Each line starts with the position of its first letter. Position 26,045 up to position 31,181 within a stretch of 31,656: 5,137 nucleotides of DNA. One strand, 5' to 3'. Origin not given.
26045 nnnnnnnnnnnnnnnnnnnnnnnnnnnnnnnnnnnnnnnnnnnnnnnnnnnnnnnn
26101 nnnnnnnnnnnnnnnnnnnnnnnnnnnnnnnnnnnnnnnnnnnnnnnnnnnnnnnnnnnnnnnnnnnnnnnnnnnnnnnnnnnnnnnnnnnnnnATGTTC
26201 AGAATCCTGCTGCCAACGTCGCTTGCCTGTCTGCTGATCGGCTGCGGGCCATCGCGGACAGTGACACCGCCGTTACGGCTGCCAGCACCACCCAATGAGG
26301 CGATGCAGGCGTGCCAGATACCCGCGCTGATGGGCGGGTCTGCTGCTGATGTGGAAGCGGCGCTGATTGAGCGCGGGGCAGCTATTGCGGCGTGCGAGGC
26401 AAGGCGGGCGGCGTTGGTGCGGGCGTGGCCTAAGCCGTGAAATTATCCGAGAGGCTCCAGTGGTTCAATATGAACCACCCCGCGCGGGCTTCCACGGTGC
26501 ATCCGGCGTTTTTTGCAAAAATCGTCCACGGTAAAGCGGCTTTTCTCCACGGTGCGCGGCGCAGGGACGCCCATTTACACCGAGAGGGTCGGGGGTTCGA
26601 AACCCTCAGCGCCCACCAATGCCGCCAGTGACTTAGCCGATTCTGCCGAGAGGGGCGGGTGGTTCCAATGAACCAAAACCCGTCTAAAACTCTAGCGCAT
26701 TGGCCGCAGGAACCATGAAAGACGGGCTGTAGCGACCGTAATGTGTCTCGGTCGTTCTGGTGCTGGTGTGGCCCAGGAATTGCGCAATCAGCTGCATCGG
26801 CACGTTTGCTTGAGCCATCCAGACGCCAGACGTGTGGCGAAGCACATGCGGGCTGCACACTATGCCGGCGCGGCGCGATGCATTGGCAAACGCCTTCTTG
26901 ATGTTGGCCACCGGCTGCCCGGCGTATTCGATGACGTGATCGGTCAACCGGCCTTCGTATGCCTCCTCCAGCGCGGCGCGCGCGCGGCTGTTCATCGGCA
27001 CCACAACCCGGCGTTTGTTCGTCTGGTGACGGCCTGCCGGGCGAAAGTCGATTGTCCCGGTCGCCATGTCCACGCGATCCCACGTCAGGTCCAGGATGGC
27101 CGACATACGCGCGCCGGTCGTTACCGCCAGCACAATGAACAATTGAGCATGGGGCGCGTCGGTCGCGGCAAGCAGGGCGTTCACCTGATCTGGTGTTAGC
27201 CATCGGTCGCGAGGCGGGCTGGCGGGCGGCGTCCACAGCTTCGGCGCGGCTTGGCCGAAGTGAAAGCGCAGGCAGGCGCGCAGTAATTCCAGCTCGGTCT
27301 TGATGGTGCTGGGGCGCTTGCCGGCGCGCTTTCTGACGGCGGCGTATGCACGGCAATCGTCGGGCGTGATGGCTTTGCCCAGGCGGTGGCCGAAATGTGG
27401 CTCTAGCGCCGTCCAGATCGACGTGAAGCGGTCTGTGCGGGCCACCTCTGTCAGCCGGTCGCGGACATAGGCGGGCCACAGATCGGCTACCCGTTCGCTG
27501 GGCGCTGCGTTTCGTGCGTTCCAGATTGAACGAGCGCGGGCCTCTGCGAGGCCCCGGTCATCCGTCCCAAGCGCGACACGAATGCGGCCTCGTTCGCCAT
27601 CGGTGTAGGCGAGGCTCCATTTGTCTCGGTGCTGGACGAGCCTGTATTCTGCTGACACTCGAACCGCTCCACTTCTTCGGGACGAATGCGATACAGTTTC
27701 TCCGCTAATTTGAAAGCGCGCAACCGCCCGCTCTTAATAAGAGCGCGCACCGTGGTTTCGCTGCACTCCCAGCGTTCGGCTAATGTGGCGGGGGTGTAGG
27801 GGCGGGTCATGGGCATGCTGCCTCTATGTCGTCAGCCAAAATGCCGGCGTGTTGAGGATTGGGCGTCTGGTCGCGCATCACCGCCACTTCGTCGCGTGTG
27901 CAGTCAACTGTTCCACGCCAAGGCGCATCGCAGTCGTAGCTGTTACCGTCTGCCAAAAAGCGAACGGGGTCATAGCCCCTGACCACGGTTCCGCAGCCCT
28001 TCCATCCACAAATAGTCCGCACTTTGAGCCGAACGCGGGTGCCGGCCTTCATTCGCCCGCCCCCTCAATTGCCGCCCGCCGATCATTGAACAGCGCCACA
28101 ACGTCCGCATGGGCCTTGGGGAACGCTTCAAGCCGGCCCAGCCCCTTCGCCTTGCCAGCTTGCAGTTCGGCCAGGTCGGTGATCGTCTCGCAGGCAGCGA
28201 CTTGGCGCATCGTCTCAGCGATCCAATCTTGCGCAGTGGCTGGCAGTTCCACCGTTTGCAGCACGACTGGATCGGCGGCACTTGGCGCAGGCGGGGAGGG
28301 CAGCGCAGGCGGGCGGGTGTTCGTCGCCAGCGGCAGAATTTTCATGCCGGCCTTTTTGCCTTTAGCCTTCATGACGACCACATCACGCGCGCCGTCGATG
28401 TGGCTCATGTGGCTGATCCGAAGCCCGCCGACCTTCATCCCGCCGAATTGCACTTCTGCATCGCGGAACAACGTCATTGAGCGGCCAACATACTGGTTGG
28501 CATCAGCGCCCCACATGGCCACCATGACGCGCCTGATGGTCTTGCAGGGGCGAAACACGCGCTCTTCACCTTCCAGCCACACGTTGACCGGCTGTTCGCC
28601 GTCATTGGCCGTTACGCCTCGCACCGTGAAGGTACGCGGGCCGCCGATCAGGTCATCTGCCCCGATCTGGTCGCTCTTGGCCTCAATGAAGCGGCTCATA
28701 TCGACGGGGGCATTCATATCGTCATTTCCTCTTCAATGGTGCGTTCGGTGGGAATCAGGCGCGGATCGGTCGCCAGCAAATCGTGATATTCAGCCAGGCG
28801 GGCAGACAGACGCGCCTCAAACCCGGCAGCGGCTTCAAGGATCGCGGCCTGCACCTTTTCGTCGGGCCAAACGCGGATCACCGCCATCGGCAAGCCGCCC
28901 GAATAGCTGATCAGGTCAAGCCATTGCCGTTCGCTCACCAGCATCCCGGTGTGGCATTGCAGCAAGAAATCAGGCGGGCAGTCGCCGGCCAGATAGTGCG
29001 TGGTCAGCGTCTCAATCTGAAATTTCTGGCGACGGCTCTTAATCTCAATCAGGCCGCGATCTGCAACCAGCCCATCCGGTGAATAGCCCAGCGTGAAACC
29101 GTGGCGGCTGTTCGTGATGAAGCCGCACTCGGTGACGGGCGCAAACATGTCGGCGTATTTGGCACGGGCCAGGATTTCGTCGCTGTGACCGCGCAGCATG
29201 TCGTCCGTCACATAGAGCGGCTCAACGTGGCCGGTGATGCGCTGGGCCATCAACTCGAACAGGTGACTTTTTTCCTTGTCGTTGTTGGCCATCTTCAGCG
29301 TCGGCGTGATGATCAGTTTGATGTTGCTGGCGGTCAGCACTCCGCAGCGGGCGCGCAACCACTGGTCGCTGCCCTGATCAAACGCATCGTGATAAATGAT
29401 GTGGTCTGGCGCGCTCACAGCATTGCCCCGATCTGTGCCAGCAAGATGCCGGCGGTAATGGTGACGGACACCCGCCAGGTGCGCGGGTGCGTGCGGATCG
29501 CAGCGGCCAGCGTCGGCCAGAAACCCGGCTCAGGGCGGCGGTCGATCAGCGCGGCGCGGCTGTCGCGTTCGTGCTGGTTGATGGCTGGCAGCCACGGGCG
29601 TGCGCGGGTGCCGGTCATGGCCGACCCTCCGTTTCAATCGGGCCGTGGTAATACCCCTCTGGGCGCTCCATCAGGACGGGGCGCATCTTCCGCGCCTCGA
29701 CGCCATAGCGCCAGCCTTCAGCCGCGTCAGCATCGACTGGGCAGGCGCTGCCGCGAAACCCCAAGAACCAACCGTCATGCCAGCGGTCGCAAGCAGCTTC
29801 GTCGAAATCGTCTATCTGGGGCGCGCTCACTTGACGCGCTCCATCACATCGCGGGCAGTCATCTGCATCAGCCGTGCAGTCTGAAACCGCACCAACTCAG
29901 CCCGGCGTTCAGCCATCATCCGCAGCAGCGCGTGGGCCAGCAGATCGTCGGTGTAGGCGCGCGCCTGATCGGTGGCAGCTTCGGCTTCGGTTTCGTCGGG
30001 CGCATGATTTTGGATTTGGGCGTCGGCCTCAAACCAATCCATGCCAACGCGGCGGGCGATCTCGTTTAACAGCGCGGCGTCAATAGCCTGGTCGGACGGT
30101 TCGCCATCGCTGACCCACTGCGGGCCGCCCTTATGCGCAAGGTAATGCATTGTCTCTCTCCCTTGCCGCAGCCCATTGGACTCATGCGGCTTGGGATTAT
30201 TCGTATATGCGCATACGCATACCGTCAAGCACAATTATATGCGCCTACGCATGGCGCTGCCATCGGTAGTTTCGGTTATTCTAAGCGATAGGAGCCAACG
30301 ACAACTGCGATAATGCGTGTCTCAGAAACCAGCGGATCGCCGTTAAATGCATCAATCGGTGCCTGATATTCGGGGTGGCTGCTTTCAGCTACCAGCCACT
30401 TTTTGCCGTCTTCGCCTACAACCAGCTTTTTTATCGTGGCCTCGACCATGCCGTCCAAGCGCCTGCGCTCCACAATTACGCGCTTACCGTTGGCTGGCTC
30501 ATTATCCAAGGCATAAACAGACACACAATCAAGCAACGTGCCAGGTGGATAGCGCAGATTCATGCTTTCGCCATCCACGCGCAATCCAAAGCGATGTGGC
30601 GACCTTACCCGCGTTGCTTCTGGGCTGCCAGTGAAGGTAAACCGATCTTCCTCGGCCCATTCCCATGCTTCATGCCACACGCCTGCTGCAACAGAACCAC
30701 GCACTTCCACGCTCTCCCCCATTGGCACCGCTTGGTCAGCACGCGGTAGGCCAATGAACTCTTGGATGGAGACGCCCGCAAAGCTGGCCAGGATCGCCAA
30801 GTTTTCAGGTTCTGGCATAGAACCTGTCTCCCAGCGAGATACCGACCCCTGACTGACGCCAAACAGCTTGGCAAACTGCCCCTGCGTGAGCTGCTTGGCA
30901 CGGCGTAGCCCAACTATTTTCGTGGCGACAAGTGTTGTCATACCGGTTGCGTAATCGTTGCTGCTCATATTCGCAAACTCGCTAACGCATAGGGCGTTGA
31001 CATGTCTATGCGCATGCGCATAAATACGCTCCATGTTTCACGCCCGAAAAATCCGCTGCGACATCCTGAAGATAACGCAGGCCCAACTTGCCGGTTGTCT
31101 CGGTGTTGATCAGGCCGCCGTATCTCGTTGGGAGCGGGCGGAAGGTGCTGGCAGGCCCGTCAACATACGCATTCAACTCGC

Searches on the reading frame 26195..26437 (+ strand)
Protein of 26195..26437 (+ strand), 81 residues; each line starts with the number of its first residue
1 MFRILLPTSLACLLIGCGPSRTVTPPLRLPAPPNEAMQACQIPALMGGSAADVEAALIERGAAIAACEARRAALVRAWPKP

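Call 4: search_protein_families(library=pfam, proteins=[window:26195-26437:+], max_evalue=0.1)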
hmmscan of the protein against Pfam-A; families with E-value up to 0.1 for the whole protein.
window:26195-26437:+ (81 aa): 1 family
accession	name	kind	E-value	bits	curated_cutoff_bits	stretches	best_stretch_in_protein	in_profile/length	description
PF23793.1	LysC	-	1.7e-07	31.5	27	1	13-75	2-63/69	Rz1-like lysis system protein LysC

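Call 5: search_protein_families(library=phrogs, proteins=[window:26195-26437:+], max_evalue=0.01)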
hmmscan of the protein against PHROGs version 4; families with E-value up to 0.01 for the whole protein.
window:26195-26437:+ (81 aa): 2 families
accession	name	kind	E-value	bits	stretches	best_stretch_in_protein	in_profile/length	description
phrog_456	-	lysis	1.3e-07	32.3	1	2-74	11-83/102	Rz-like spanin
phrog_2425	-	unknown function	0.0056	17.5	1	5-77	7-77/86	-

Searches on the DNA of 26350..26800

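Call 92: search_rna_families(source=window, start=26350, end=26800, threshold=evalue, max_evalue=1, show_alignments=1)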
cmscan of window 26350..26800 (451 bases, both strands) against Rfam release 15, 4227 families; matches with E-value up to 1: 0.
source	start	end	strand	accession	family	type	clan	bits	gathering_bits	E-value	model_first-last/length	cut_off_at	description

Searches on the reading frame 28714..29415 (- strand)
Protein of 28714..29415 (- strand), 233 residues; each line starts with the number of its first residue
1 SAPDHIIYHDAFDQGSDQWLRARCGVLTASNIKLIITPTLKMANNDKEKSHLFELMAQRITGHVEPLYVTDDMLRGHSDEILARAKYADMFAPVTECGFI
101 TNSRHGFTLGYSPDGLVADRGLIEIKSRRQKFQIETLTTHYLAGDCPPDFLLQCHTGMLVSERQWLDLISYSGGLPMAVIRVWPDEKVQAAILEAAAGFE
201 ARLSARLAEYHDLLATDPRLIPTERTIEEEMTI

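Call 44: search_protein_families(library=phrogs, proteins=[window:28714-29415:-], max_evalue=0.001)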
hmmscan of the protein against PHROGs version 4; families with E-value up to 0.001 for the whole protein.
window:28714-29415:- (233 aa): 5 families
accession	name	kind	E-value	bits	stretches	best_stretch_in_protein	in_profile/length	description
phrog_149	-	DNA, RNA and nucleotide metabolism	2.4e-26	93.4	1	6-215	591-805/1242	exonuclease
phrog_434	-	DNA, RNA and nucleotide metabolism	4.4e-14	53.5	1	13-203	54-236/372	RecE-like recombination exonuclease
phrog_19855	-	head and packaging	1.4e-12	47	1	5-164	455-599/1257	virion structural protein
phrog_19459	-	unknown function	0.00045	21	0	11-61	16-67/73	-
phrog_38119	-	unknown function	0.00071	20.1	0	11-37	16-42/44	-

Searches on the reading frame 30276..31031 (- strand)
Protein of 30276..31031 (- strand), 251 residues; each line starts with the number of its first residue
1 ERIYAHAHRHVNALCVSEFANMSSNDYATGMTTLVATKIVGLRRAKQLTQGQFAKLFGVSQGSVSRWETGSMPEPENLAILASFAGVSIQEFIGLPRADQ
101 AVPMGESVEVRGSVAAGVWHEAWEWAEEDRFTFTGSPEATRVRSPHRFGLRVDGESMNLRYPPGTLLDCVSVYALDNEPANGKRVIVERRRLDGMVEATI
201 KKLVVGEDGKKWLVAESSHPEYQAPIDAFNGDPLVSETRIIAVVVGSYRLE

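Call 44: search_protein_families(library=phrogs, proteins=[window:30276-31031:-], max_evalue=0.001)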
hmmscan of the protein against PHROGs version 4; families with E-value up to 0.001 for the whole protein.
window:30276-31031:- (251 aa): 12 families
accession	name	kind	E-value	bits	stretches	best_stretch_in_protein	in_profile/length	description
phrog_4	-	transcription regulation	5.9e-23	82.5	1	17-249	112-337/400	transcriptional repressor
phrog_8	-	transcription regulation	3.4e-11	44.2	1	30-94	72-137/346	transcriptional regulator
phrog_3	-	transcription regulation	6.4e-10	40.4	1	25-132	79-184/430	transcriptional repressor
phrog_2328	-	transcription regulation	8.5e-07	29.8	1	33-89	15-71/128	transcriptional repressor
phrog_2104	-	unknown function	3.4e-06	28.2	1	31-71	36-76/103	-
phrog_35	-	transcription regulation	8.5e-06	26.9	1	49-82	88-121/181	transcriptional repressor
phrog_2439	-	transcription regulation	2.3e-05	24.5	1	37-92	10-66/367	transcriptional regulator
phrog_5823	-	transcription regulation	2.9e-05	24.4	1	33-112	5-89/404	transcriptional regulator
phrog_638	-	transcription regulation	5.1e-05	24.2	1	49-101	19-72/145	transcriptional regulator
phrog_4779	-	transcription regulation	0.0002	22.8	1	44-81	12-49/98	transcriptional regulator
phrog_5119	-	unknown function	0.00025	21.9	1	16-84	35-105/152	-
phrog_7950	-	transcription regulation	0.00076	20.5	0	42-70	15-43/68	transcriptional repressor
